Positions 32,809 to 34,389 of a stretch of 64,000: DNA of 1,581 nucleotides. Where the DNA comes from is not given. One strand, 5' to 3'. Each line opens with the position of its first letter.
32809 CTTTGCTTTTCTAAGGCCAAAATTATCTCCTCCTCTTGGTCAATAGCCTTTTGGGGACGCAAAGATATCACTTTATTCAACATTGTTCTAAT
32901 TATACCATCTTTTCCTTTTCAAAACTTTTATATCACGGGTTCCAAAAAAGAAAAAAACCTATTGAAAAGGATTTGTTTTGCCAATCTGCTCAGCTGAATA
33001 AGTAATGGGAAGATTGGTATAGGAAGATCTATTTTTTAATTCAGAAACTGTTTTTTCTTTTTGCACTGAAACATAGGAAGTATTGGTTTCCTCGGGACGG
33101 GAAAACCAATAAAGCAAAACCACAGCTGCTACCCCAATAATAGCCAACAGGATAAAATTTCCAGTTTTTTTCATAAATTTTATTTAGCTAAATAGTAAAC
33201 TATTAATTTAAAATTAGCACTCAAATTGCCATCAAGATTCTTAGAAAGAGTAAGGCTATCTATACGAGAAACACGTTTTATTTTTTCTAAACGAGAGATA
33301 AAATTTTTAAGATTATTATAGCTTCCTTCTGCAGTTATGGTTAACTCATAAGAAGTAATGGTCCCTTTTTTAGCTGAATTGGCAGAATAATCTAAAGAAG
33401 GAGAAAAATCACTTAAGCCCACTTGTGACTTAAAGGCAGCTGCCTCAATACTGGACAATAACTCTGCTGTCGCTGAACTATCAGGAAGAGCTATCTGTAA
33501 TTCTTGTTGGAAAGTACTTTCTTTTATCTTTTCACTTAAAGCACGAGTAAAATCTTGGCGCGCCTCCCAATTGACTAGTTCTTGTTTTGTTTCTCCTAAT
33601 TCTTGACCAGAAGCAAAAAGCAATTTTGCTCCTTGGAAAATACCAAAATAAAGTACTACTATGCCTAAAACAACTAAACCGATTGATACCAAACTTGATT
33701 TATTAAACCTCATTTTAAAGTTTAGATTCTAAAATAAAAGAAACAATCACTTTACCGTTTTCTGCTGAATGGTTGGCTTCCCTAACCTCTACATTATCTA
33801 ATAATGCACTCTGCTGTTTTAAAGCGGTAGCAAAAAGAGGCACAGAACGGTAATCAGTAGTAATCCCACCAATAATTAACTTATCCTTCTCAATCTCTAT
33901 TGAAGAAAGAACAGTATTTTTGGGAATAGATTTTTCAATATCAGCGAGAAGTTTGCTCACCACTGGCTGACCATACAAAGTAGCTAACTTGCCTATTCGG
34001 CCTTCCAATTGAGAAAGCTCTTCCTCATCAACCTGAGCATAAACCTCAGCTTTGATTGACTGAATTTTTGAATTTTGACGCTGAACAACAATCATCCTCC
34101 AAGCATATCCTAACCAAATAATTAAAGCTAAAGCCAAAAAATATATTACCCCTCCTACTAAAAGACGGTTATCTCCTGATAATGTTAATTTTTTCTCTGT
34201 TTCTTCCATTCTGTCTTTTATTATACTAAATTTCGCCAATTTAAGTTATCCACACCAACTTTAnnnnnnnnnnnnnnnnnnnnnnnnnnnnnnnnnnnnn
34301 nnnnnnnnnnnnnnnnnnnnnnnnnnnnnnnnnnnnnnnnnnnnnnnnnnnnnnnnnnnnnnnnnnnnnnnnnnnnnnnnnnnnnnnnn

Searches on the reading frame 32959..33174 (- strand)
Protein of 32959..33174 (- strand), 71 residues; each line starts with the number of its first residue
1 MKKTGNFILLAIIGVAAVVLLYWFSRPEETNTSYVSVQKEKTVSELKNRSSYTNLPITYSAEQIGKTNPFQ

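Call 5: search_protein_families(library=pfam, proteins=[window:32959-33174:-], max_evalue=1)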
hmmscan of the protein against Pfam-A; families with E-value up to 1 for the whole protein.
window:32959-33174:- (71 aa): 3 families
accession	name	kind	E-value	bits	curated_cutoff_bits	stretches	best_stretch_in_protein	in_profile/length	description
PF20462.4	DUF6715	-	0.047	13.7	27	1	1-33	1-33/192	Domain of unknown function (DUF6715)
PF25631.1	Inovirus_capsid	-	0.084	13.1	27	1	11-26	16-31/41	Inovirus capsid protein family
PF17247.7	DUF5316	-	0.21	11.8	28.7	1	1-25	49-73/74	Family of unknown function (DUF5316)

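Call 6: search_protein_families(library=ncbifam, proteins=[window:32959-33174:-], max_evalue=1)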
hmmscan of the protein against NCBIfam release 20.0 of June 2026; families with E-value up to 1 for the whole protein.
window:32959-33174:- (71 aa): 4 families
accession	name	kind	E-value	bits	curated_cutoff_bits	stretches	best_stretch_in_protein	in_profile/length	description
NF010723.1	PRK14125.1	equivalog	0.01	15.8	60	1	2-68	2-69/87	cell division suppressor protein YneA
TIGR02830.1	spore_III_AG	equivalog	0.016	14.6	147.7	1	3-53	2-51/186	stage III sporulation protein AG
TIGR01655.1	yxeA_fam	subfamily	0.027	15.1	29.65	1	3-59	2-57/114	YxeA family protein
NF045534.1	small_EYxxD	equivalog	0.11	12.2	29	1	7-26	10-29/37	EYxxD motif small membrane protein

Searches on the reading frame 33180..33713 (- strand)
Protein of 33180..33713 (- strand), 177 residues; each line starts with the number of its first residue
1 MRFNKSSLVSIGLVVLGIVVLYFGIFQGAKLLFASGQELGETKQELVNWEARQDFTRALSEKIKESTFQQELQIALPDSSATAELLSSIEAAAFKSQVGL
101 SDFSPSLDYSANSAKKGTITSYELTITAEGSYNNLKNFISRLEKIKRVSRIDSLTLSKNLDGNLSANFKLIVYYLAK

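Call 5: search_protein_families(library=pfam, proteins=[window:33180-33713:-], max_evalue=1)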
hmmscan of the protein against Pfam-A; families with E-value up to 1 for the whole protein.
window:33180-33713:- (177 aa): 3 families
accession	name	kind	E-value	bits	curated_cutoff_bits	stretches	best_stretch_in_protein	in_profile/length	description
PF04350.18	PilO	-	4.4e-09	37.1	22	1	65-172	36-140/145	Pilus assembly protein, PilO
PF10741.14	T2SSM_b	-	0.00022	21.5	21.7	1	77-172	11-109/111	Type II secretion system (T2SS), protein M subtype b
PF11381.13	DUF3185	-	0.36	11.2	25.3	1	8-26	2-20/59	Protein of unknown function (DUF3185)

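Call 6: search_protein_families(library=ncbifam, proteins=[window:33180-33713:-], max_evalue=1)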
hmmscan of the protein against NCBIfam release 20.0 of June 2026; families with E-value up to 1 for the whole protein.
window:33180-33713:- (177 aa): 0 families

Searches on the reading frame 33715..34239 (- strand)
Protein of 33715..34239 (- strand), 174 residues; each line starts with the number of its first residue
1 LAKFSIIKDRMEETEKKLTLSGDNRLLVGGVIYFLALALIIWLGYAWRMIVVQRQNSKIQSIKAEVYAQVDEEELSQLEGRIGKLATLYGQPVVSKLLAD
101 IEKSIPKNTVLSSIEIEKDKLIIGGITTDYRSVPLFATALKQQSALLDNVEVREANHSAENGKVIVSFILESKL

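Call 5: search_protein_families(library=pfam, proteins=[window:33715-34239:-], max_evalue=1)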
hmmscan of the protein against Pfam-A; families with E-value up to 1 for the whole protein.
window:33715-34239:- (174 aa): 1 family
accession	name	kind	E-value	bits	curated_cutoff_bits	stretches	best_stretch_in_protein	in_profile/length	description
PF05137.18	PilN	-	1.7e-10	41.2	22.8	1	97-173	2-77/78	Fimbrial assembly protein (PilN)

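Call 6: search_protein_families(library=ncbifam, proteins=[window:33715-34239:-], max_evalue=1)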
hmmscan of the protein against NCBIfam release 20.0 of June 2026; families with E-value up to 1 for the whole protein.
window:33715-34239:- (174 aa): 5 families
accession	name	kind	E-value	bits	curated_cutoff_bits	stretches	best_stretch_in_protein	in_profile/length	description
TIGR02221.1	cas_TM1812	equivalog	0.01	15.8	76.25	1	58-154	72-168/218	TIGR02221 family CRISPR-associated protein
NF053517.1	HbztTptrPcaK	equivalog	0.04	12.9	770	1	25-71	175-223/437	4-hydroxybenzoate transporter PcaK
NF010429.0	PRK13855.1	equivalog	0.054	12.7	374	1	16-45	23-51/377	type IV secretion system protein VirB10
NF009852.0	PRK13320.1-4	equivalog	0.1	11.9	439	1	110-166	177-234/270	pantothenate kinase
NF012193.0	tet_MFS_A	exception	0.13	11.2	840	1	32-89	290-346/394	tetracycline efflux MFS transporter Tet(A)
